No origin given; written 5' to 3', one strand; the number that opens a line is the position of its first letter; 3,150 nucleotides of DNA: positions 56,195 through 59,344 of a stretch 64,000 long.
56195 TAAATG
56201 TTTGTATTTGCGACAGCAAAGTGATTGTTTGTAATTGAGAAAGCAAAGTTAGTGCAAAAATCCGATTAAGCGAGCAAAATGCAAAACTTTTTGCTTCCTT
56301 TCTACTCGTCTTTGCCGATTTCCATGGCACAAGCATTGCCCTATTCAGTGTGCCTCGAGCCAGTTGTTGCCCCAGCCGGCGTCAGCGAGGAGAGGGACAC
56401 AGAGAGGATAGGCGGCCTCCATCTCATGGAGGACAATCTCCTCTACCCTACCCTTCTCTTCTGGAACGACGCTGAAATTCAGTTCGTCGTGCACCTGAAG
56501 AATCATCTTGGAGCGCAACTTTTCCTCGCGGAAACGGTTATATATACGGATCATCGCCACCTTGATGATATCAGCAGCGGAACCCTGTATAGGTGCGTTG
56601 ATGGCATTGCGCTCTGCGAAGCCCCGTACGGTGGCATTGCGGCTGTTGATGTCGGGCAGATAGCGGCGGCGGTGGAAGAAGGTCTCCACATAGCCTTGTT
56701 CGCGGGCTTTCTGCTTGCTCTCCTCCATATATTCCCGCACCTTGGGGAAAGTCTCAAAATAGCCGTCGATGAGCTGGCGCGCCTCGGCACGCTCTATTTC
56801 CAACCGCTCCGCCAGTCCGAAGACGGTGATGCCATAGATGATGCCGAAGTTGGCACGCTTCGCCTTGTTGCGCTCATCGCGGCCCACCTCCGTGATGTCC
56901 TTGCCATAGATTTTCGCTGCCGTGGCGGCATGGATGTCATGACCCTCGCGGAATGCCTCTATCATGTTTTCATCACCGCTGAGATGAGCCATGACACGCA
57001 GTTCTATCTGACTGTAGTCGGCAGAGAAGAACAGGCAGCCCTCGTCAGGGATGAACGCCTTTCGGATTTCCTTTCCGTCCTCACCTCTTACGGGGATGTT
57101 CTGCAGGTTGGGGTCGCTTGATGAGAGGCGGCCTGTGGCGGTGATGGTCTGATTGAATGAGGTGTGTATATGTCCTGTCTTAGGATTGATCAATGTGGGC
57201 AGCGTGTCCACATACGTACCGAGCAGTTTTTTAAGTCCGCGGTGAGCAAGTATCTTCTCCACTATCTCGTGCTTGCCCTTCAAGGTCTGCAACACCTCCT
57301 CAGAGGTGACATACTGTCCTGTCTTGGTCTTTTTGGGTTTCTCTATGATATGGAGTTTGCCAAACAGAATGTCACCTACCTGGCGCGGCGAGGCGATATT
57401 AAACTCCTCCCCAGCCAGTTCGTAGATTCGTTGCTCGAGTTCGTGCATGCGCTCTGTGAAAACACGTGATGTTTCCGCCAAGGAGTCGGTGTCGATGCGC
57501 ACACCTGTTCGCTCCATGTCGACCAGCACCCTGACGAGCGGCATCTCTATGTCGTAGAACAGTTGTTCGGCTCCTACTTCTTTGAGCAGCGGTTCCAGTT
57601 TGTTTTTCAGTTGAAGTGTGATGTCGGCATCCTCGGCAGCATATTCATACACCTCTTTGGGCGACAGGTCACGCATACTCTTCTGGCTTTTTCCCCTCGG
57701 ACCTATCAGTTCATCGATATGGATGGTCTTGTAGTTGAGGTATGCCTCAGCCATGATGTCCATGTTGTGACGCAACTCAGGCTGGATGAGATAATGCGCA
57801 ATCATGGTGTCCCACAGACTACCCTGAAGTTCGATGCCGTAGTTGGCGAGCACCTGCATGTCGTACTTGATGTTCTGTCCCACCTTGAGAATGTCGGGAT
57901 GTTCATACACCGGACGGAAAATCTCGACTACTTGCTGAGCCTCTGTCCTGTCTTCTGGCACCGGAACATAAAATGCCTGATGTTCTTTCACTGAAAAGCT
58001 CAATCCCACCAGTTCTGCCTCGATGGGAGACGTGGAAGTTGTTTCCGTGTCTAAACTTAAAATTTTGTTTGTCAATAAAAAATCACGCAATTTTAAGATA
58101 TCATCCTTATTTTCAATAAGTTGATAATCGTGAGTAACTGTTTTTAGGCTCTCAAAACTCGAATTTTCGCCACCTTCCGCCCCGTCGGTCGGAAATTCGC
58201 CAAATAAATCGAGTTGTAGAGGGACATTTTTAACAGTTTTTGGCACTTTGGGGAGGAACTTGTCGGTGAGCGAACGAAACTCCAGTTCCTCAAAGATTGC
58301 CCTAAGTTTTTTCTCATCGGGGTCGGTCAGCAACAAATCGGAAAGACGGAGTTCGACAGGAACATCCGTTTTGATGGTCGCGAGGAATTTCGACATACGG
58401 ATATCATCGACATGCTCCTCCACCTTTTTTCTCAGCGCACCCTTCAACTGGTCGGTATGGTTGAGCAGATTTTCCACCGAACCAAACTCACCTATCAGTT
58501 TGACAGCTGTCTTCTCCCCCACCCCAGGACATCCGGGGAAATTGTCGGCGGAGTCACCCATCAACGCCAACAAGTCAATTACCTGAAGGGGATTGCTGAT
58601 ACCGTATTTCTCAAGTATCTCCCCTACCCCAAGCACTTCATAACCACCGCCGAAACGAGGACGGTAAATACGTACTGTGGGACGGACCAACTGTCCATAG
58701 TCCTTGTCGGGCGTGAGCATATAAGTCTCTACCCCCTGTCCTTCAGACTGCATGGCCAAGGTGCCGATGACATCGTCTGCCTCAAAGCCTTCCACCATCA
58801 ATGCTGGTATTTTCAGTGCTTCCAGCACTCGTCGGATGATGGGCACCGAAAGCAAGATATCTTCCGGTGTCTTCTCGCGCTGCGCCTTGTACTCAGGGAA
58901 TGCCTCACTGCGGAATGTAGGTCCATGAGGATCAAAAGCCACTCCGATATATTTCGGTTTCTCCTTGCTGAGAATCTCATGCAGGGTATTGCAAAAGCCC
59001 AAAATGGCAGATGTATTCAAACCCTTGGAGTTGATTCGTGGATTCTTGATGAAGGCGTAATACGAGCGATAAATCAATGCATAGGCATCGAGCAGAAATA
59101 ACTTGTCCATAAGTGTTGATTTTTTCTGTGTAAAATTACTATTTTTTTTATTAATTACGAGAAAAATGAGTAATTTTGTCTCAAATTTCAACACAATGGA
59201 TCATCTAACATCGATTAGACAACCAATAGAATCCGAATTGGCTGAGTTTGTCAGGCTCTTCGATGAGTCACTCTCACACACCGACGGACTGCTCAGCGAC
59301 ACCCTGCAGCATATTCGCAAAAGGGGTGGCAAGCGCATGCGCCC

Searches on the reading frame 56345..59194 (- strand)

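Call 70: search_protein_families(library=pfam, proteins=[window:56345-59194:-], max_evalue=0.00001)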
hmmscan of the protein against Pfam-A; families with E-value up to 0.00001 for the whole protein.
window:56345-59194:- (949 aa): 5 families
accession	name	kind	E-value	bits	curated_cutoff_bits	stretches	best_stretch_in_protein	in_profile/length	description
PF00476.26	DNA_pol_A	-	2.3e-164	547.3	34.3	1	570-947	2-381/381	DNA polymerase family A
PF02739.22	5_3_exonuc_N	-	1.4e-51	175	34.3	1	31-198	1-164/164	5'-3' exonuclease, N-terminal resolvase-like domain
PF01367.25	5_3_exonuc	-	9.2e-34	116.3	40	1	201-294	2-96/97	5'-3' exonuclease, C-terminal SAM fold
PF01612.26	DNA_pol_A_exo1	-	9.1e-32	110.7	23.6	1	357-537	1-172/173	3'-5' exonuclease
PF22619.2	DNA_polI_exo1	-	3.4e-08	33.8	27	1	384-523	4-134/140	DNA polymerase I, ribonuclease H-like domain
